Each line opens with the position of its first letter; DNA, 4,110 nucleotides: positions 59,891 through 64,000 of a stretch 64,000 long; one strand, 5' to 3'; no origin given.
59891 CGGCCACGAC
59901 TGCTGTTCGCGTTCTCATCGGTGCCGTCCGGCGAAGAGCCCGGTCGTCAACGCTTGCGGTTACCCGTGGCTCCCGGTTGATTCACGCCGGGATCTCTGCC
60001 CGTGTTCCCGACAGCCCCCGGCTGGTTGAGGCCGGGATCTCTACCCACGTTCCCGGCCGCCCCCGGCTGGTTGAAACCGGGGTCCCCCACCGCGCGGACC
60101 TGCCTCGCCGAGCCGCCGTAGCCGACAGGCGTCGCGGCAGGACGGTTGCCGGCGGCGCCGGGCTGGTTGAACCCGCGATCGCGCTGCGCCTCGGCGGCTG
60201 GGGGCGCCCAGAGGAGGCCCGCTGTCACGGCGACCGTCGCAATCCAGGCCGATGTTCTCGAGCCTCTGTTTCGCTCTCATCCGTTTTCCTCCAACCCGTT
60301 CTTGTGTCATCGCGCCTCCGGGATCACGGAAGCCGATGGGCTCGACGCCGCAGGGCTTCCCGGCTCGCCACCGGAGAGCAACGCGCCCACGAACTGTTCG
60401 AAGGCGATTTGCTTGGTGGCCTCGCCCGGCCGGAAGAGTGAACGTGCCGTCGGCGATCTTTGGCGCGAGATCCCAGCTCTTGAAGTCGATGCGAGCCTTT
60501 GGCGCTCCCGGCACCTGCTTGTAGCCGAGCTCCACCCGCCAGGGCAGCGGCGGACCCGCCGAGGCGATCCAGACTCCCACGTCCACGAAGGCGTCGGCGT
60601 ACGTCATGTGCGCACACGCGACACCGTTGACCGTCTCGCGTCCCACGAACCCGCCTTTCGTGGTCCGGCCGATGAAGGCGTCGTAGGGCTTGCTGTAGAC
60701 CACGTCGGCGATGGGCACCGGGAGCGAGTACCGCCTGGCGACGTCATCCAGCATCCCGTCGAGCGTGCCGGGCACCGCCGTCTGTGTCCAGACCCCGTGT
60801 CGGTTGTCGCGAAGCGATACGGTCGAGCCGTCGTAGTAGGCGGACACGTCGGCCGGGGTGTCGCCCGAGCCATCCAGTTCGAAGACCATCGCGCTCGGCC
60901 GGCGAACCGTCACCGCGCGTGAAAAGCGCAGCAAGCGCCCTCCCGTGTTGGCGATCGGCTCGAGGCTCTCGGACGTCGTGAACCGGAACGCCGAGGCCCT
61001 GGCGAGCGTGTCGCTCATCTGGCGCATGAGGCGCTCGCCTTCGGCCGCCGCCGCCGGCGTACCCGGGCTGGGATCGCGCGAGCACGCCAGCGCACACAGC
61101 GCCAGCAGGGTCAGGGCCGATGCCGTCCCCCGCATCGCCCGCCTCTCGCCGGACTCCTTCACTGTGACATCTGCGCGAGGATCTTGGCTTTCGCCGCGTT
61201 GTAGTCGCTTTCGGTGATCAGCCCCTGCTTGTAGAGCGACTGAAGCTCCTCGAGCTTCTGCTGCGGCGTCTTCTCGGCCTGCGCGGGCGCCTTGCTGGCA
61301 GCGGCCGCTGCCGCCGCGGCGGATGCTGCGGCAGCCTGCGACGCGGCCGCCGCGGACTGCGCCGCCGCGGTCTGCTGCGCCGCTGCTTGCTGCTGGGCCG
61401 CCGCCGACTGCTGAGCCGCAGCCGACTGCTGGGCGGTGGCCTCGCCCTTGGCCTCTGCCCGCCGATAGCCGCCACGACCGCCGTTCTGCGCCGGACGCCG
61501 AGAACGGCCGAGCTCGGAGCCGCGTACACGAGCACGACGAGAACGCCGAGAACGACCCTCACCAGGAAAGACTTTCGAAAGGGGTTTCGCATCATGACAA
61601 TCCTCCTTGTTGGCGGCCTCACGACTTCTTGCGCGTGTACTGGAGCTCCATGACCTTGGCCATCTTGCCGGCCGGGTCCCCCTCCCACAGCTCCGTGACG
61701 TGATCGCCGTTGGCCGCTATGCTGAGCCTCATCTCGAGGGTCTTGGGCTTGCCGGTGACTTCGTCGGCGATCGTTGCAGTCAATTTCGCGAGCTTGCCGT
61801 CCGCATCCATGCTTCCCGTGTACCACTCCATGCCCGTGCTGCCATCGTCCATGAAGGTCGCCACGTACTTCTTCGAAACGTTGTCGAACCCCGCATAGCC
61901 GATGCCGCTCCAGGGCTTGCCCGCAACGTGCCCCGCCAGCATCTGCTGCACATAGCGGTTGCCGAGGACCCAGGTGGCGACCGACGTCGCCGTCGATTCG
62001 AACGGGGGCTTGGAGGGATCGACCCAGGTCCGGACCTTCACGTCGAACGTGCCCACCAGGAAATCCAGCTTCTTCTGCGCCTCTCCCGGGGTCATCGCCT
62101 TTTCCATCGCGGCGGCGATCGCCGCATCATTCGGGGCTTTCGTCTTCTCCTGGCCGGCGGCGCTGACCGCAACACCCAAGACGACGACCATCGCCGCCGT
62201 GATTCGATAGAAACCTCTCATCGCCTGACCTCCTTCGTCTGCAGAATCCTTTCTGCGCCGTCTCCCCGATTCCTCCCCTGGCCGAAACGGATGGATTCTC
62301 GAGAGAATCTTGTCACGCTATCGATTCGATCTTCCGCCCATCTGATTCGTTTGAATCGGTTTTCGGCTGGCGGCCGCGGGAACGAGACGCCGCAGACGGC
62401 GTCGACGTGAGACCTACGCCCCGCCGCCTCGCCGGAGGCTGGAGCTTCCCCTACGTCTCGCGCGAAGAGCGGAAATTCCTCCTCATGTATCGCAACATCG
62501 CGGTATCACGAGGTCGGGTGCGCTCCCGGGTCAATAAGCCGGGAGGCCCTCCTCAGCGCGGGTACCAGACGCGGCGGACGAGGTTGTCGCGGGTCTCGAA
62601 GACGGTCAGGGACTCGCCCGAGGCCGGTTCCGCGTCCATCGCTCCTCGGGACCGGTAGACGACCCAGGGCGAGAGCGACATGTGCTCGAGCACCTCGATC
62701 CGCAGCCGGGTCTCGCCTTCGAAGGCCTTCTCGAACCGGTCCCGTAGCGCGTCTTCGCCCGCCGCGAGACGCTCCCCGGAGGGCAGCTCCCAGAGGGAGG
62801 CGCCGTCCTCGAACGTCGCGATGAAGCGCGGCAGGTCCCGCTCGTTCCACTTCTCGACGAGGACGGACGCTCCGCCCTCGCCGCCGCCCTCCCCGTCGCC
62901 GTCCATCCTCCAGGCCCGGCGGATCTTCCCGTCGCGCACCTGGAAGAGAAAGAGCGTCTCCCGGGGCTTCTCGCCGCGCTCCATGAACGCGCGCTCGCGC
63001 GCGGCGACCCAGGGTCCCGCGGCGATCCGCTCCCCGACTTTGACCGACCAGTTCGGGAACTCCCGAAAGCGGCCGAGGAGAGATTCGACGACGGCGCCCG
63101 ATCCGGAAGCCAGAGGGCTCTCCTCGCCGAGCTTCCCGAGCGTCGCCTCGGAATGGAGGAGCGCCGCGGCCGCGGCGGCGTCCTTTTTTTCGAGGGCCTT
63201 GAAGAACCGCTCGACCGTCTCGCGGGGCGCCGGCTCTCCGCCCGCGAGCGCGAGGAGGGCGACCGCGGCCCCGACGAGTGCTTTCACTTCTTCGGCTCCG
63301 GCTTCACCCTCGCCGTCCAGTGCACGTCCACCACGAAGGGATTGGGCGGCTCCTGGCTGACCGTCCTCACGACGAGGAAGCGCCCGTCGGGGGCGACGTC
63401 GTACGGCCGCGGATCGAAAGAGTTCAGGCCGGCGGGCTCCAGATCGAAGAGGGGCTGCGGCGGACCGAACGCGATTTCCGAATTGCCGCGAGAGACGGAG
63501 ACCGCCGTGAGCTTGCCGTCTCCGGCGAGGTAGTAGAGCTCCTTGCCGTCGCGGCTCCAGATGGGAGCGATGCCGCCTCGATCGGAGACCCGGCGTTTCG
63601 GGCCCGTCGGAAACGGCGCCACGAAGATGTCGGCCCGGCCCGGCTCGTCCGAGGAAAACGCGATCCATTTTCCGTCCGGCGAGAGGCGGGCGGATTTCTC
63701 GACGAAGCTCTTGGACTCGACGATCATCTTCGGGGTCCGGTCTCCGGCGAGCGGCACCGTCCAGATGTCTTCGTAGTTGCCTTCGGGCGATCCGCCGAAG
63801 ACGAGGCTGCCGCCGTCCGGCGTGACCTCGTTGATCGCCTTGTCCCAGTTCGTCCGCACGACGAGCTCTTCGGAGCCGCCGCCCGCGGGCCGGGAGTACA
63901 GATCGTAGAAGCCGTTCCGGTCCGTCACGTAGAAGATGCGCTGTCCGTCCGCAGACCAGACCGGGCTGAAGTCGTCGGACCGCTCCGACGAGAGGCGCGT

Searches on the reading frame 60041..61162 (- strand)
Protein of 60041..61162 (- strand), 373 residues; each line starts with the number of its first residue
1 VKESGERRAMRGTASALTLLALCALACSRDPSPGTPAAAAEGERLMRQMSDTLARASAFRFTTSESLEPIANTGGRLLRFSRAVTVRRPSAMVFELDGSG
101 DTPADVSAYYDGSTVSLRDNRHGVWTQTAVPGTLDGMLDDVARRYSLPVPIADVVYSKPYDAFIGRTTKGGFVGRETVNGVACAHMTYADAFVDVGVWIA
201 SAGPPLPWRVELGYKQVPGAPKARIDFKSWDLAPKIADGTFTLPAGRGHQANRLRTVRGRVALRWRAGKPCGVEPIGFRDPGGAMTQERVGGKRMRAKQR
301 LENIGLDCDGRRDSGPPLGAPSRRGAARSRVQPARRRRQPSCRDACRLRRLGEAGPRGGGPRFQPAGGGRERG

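Call 43: search_protein_families(library=pfam, proteins=[window:60041-61162:-], max_evalue=0.001)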
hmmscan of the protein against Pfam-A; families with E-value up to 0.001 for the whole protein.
window:60041-61162:- (373 aa): 1 family
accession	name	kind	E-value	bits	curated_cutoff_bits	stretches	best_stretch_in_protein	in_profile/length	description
PF09865.15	DUF2092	-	3.8e-43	147.8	21.2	1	44-244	3-201/212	Predicted periplasmic protein (DUF2092)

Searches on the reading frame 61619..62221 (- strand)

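Call 43: search_protein_families(library=pfam, proteins=[window:61619-62221:-], max_evalue=0.001)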
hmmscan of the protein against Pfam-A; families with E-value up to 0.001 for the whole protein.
window:61619-62221:- (200 aa): 1 family
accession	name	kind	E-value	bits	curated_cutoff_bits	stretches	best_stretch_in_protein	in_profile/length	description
PF07617.17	DUF1579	-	3e-28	99.1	25.2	1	44-197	1-155/155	Protein of unknown function (DUF1579)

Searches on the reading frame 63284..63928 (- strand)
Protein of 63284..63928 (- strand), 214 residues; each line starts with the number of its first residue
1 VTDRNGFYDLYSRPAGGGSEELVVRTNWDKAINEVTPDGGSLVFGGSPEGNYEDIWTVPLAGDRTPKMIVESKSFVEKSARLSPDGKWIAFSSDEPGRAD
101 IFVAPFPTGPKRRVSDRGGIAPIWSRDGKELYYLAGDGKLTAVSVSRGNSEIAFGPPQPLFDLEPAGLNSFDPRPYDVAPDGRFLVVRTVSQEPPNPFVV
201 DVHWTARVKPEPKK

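Call 43: search_protein_families(library=pfam, proteins=[window:63284-63928:-], max_evalue=0.001)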
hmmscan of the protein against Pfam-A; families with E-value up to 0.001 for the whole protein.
window:63284-63928:- (214 aa): 1 family
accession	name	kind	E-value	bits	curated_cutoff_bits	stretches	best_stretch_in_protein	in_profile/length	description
PF07676.18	PD40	-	7.5e-13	48.5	20.9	1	80-103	14-38/38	WD40-like Beta Propeller Repeat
